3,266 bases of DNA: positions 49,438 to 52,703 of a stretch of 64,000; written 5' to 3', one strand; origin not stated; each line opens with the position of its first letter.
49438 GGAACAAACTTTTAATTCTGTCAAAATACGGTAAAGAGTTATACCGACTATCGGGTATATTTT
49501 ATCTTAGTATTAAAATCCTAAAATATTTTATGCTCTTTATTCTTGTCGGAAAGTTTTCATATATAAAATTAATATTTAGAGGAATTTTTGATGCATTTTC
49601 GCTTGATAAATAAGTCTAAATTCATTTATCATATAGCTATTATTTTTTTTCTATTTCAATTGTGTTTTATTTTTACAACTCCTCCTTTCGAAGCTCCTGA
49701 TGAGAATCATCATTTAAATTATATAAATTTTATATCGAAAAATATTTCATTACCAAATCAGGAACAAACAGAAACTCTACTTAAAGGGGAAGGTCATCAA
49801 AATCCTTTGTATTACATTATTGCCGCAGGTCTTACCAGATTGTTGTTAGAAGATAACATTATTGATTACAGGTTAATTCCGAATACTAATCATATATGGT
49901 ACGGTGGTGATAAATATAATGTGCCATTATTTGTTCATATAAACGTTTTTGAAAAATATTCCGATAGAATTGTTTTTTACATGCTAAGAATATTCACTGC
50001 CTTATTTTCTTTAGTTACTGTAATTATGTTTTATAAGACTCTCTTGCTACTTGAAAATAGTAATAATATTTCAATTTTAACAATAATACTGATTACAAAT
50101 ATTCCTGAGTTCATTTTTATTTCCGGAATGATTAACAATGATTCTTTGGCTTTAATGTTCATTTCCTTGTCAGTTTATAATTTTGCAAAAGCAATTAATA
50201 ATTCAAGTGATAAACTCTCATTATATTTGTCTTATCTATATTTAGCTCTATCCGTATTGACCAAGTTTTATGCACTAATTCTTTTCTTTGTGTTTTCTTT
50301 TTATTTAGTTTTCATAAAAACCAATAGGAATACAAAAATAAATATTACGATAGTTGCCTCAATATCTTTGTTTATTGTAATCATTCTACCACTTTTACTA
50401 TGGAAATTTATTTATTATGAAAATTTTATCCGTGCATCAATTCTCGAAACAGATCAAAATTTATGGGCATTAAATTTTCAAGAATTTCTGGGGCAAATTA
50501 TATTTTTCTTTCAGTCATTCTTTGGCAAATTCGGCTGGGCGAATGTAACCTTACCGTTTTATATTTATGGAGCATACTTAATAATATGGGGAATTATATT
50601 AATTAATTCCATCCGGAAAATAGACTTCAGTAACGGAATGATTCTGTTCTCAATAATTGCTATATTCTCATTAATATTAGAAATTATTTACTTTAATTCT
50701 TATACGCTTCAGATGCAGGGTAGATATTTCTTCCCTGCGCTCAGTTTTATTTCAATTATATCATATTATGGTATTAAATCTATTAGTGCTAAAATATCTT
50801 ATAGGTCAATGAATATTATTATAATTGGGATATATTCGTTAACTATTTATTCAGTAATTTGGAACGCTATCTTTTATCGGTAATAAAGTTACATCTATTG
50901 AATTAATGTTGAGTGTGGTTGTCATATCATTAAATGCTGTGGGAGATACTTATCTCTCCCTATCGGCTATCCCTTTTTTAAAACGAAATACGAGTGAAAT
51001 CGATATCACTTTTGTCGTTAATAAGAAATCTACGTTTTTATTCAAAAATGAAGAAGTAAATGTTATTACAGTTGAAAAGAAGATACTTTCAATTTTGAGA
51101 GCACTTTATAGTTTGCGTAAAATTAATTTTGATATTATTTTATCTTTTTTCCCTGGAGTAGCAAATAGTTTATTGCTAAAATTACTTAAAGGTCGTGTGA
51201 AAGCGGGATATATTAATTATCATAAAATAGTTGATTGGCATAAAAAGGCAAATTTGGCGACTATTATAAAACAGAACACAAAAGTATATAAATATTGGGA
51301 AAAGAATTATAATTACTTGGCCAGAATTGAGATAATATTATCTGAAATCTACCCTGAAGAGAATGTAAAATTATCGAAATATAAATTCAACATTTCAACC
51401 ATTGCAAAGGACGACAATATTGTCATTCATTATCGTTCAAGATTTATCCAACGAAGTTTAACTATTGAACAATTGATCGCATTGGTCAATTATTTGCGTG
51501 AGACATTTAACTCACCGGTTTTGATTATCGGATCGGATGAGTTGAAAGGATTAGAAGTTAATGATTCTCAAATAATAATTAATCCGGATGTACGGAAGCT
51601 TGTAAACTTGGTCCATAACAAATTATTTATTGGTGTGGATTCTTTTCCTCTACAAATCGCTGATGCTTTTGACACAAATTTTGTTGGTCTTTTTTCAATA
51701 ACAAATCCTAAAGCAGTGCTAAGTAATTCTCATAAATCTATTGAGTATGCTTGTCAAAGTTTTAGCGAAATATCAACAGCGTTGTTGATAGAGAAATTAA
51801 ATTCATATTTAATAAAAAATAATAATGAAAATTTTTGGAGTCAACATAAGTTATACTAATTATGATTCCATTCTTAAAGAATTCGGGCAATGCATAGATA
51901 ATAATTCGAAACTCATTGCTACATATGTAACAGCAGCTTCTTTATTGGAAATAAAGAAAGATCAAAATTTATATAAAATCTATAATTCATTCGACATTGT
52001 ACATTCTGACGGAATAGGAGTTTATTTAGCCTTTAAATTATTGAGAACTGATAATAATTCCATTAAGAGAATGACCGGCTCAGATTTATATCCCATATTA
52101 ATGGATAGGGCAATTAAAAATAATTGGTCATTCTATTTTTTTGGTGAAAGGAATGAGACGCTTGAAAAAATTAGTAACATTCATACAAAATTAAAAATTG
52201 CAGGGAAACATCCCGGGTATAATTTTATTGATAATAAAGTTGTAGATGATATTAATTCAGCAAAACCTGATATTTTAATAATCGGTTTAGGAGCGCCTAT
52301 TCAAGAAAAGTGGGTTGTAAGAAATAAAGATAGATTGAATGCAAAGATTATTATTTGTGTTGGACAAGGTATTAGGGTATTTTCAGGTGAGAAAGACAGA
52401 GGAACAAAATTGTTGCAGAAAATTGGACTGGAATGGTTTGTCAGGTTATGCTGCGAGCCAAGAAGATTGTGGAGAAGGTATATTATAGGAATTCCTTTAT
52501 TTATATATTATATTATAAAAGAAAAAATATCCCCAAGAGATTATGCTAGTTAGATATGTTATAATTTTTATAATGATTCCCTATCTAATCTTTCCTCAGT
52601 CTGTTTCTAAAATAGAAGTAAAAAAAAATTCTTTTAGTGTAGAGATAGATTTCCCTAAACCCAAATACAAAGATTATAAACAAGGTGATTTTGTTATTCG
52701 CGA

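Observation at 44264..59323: Glycan-assembly operon running without a break into a giant PorU/gingipain-like C25 peptidase and a trailing beta-barrel: candidate self-contained surface-anchoring module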

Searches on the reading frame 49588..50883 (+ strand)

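Call 3: search_protein_families(library=pfam, proteins=[window:49588-50883:+], max_evalue=0.01)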
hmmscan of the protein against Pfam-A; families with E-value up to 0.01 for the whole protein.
window:49588-50883:+ (431 aa): 3 families
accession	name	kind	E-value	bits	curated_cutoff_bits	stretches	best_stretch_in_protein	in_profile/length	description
PF02366.24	PMT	-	3.9e-13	50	22.7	1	120-279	71-240/245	Dolichyl-phosphate-mannose-protein mannosyltransferase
PF09913.15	DUF2142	-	5.6e-13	48.9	30.1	1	127-385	121-392/395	Predicted membrane protein (DUF2142)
PF13231.12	PMT_2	-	2.7e-09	37.9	26.1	1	133-272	24-160/160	Dolichyl-phosphate-mannose-protein mannosyltransferase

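Call 4: search_protein_families(library=ncbifam, proteins=[window:49588-50883:+], max_evalue=0.01)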
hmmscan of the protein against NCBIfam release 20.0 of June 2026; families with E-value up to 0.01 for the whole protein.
window:49588-50883:+ (431 aa): 0 families

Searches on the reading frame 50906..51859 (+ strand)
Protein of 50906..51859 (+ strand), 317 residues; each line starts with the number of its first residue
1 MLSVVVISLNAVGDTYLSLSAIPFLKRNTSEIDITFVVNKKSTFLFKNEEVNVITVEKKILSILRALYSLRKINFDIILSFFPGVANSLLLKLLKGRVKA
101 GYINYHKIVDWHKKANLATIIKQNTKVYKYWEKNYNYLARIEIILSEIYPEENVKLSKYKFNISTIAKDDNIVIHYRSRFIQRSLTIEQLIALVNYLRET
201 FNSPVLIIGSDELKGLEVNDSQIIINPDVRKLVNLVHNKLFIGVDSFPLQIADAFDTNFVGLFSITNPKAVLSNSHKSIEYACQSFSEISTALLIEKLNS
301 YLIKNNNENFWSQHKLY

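Call 3: search_protein_families(library=pfam, proteins=[window:50906-51859:+], max_evalue=0.01)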
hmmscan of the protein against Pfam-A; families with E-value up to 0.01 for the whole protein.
window:50906-51859:+ (317 aa): 1 family
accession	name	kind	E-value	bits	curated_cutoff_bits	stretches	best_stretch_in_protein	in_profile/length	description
PF01075.23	Glyco_transf_9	-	2.8e-06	27.3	22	1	68-271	6-217/247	Glycosyltransferase family 9 (heptosyltransferase)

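Call 4: search_protein_families(library=ncbifam, proteins=[window:50906-51859:+], max_evalue=0.01)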
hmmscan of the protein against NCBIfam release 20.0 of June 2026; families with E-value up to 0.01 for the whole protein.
window:50906-51859:+ (317 aa): 3 families
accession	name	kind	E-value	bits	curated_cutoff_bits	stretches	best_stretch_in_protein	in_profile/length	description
TIGR02201.1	heptsyl_trn_III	equivalog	1.2e-12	47.6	170.2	1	4-288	2-311/344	putative lipopolysaccharide heptosyltransferase III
NF007742.0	PRK10422.1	equivalog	3.2e-08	32.8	467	1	4-292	8-317/352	lipopolysaccharide core heptosyltransferase RfaQ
TIGR02193.1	heptsyl_trn_I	equivalog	0.00016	21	185.3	0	235-300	253-318/320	lipopolysaccharide heptosyltransferase I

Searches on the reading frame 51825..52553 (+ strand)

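Call 3: search_protein_families(library=pfam, proteins=[window:51825-52553:+], max_evalue=0.01)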
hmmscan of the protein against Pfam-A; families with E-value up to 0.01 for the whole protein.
window:51825-52553:+ (242 aa): 1 family
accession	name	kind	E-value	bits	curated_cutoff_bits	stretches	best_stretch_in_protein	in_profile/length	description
PF03808.19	Glyco_tran_WecG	-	7.9e-46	156.4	27.4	1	57-219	2-168/168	Glycosyl transferase WecG/TagA/CpsF family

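Call 4: search_protein_families(library=ncbifam, proteins=[window:51825-52553:+], max_evalue=0.01)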
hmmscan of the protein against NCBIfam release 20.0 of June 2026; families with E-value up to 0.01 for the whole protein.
window:51825-52553:+ (242 aa): 4 families
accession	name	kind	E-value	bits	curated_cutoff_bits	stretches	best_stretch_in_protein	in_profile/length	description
TIGR00696.1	wecG_tagA_cpsF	superfamily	1.9e-31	109.2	69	1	52-221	2-175/178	WecB/TagA/CpsF family glycosyltransferase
NF041710.1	UDPacetylman_taseTarA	equivalog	2e-30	106.1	350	1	7-235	15-245/247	N-acetylglucosaminyldiphosphoundecaprenol N-acetyl-beta-D-mannosaminyltransferase TarA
NF002980.1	PRK03692.1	equivalog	2.8e-23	82.6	323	1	27-230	32-236/240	lipopolysaccharide N-acetylmannosaminouronosyltransferase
NF041872.1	EPS_EpsA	equivalog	8.4e-23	81.1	500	1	7-226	24-250/265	exopolysaccharide biosynthesis glycosyltransferase EpsA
